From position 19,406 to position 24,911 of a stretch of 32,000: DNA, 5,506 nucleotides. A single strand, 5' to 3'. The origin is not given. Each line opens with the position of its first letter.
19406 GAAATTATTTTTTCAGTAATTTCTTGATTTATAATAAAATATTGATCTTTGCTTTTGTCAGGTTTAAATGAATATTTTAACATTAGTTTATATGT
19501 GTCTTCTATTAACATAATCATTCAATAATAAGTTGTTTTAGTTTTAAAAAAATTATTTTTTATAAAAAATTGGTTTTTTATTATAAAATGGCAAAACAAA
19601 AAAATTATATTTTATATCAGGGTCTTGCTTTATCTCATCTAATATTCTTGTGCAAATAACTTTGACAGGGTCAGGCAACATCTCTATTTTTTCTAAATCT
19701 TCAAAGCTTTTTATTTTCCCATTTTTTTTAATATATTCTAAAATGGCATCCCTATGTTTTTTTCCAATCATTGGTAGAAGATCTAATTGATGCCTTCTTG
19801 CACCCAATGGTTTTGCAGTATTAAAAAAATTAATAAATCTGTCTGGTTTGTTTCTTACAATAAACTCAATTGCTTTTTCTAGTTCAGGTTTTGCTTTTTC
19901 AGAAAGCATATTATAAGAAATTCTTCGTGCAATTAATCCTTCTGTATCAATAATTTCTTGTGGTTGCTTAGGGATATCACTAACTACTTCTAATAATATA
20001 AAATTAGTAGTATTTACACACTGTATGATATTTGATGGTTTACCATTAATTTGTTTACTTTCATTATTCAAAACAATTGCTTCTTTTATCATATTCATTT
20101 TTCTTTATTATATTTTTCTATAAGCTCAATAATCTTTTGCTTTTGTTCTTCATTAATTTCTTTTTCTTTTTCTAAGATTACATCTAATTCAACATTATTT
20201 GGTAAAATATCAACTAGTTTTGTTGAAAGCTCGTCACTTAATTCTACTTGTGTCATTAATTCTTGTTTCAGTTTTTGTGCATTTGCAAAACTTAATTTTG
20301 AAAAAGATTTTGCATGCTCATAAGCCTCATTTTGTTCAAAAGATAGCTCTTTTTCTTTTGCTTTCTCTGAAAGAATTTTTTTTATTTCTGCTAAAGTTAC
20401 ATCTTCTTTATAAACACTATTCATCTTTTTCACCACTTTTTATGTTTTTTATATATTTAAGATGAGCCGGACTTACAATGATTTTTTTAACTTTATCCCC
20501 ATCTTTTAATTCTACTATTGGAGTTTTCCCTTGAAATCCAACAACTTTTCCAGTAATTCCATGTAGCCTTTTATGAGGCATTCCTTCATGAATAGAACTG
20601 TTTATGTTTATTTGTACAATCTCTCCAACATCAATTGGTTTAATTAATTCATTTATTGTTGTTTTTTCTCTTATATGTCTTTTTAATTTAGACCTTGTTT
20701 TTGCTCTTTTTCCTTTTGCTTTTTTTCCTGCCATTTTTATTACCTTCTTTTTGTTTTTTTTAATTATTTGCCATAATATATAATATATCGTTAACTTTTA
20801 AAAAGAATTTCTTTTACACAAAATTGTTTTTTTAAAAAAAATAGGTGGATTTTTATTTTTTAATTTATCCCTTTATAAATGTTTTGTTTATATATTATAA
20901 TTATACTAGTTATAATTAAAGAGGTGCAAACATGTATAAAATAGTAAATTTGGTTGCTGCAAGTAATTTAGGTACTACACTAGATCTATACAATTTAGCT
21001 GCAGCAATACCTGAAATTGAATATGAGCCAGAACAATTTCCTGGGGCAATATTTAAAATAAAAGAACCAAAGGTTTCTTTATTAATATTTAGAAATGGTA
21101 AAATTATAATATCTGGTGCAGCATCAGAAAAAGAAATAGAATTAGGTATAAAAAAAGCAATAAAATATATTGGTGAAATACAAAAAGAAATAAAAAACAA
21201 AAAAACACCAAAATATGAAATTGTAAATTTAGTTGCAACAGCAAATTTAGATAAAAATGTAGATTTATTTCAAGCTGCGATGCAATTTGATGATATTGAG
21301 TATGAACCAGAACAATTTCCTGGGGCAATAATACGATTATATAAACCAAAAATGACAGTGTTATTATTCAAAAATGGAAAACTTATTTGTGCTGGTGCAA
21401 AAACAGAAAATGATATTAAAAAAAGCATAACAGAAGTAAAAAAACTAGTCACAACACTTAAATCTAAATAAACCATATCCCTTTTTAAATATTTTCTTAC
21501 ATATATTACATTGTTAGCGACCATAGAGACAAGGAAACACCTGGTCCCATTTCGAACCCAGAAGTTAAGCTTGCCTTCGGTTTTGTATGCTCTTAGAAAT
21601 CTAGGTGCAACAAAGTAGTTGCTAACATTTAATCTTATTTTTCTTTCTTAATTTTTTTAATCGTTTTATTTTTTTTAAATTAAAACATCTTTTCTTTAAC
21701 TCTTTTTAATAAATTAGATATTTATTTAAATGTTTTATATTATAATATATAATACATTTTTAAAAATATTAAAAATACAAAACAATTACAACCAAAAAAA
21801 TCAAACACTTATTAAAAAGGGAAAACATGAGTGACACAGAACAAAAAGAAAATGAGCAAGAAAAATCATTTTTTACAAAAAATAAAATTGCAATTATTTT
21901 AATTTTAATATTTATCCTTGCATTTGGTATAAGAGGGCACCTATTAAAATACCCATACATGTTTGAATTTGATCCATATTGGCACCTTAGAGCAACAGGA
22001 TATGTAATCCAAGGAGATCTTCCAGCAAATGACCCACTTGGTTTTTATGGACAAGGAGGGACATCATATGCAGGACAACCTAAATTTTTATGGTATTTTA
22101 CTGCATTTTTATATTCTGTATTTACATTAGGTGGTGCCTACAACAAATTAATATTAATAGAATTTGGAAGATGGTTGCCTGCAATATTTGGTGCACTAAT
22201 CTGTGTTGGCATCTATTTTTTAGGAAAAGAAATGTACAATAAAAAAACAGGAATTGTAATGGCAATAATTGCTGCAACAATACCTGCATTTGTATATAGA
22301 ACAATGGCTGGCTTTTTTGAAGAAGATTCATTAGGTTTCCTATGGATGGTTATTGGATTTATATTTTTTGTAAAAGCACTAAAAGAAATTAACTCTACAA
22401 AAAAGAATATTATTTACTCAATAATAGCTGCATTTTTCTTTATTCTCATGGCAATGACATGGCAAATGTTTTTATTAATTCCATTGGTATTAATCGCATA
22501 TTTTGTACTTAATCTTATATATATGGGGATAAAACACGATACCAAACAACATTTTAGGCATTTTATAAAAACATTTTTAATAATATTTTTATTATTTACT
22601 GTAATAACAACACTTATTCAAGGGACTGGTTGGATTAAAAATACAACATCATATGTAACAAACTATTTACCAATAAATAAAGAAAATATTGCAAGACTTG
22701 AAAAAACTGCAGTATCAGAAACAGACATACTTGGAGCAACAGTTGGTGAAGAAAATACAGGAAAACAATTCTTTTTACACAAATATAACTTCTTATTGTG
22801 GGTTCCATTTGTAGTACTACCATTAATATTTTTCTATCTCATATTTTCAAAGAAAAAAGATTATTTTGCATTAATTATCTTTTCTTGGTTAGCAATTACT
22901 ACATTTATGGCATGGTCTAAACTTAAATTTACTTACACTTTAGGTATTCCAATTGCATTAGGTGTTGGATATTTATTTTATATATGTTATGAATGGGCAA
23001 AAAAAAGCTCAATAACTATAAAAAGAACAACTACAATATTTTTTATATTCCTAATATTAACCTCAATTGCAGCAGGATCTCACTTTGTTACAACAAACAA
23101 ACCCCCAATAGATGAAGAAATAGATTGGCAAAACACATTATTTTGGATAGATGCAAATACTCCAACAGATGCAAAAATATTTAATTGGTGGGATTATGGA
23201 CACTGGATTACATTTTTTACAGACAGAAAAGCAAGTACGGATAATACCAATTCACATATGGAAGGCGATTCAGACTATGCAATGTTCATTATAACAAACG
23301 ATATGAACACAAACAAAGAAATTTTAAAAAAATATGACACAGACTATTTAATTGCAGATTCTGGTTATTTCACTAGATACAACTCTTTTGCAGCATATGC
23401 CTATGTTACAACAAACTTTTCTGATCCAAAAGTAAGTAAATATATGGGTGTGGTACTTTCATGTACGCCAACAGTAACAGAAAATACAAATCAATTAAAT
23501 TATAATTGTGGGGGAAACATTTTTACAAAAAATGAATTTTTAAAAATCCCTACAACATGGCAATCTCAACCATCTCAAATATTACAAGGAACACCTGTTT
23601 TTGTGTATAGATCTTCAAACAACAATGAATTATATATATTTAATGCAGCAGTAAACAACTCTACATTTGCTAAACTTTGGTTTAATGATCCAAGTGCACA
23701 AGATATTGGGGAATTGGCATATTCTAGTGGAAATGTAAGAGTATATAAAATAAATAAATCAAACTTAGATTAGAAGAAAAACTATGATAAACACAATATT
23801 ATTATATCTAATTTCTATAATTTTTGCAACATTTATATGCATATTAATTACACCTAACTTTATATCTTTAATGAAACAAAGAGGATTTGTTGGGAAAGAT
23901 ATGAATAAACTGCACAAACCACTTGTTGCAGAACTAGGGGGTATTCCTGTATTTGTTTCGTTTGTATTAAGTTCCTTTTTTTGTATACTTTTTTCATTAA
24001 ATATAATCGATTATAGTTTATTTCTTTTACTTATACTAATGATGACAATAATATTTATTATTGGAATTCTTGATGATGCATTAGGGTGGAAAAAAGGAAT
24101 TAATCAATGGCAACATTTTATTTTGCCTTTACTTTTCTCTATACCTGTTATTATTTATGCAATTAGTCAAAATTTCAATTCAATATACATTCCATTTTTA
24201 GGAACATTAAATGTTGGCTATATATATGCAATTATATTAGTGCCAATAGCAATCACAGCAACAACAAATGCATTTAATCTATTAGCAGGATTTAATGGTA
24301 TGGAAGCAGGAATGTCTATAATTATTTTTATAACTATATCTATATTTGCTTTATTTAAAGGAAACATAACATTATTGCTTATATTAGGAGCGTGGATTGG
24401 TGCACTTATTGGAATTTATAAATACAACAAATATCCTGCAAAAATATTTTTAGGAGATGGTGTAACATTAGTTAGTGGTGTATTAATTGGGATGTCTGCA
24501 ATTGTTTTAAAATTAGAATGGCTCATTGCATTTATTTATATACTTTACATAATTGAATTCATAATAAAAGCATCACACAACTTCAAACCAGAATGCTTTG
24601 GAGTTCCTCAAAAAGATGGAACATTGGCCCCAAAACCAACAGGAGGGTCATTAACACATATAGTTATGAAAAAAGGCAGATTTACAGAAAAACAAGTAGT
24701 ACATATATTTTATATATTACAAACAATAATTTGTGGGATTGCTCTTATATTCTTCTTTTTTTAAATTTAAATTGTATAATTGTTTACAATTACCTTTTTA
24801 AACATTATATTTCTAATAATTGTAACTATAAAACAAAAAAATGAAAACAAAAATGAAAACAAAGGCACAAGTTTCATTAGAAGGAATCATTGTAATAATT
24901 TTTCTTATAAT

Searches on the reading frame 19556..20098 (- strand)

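Call 57: search_protein_families(library=pfam, proteins=[window:19556-20098:-], max_evalue=0.001)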
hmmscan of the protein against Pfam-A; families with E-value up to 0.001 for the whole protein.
window:19556-20098:- (181 aa): 2 families
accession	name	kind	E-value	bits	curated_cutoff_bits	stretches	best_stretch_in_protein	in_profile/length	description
PF04919.18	DUF655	-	4.5e-34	118.4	22.2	1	21-168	25-180/181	Protein of unknown function (DUF655)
PF12836.13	HHH_3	-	0.0004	20.9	27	1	102-141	13-52/65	Helix-hairpin-helix motif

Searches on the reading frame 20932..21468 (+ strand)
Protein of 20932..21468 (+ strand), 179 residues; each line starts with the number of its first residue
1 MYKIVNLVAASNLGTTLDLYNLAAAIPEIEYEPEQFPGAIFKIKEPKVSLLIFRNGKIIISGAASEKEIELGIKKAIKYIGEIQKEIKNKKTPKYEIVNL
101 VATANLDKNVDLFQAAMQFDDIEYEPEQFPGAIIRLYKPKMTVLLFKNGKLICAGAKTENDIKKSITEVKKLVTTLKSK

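Call 57: search_protein_families(library=pfam, proteins=[window:20932-21468:+], max_evalue=0.001)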
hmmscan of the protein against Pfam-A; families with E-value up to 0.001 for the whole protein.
window:20932-21468:+ (179 aa): 2 families
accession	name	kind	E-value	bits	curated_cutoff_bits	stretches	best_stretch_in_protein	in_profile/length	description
PF00352.27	TBP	-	2e-50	169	22.9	2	2-80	2-82/85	Transcription factor TFIID (or TATA-binding protein, TBP)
PF11858.14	DUF3378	-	1.5e-06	28.7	27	0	35-68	26-59/76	Domain of unknown function (DUF3378)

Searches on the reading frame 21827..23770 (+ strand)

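Call 13: search_protein_families(library=pfam, proteins=[window:21827-23770:+], max_evalue=0.001)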
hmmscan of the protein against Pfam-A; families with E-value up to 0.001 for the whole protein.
window:21827-23770:+ (648 aa): 4 families
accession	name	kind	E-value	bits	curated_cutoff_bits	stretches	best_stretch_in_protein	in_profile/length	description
PF02516.20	STT3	-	7.4e-22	78.8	24.5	1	43-406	27-391/405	Oligosaccharyl transferase STT3, N-terminal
PF22627.1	AglB_core-like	-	6.2e-09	36.6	27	1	451-511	47-107/111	AglB core domain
PF21436.2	STT3-PglB_core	-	0.00023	22.1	23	1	451-510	5-62/131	STT3/PglB/AglB core domain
PF13231.12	PMT_2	-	0.00024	21.8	26.1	1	115-259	25-154/160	Dolichyl-phosphate-mannose-protein mannosyltransferase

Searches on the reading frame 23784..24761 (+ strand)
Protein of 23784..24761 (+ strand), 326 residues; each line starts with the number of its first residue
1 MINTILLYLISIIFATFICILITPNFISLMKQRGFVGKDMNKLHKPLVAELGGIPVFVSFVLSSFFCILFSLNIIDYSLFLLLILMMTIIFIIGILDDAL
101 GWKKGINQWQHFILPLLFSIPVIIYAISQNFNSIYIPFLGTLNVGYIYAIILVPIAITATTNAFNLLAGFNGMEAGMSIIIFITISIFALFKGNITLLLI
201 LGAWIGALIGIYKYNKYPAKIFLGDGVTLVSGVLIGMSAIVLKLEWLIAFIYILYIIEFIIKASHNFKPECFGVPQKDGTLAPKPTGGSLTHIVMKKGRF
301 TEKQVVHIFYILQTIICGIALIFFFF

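Call 13: search_protein_families(library=pfam, proteins=[window:23784-24761:+], max_evalue=0.001)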
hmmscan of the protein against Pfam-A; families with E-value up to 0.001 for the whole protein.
window:23784-24761:+ (326 aa): 1 family
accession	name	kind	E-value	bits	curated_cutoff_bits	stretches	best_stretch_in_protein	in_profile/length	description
PF00953.26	Glycos_transf_4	-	1.3e-30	107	27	1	81-242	2-159/160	Glycosyl transferase family 4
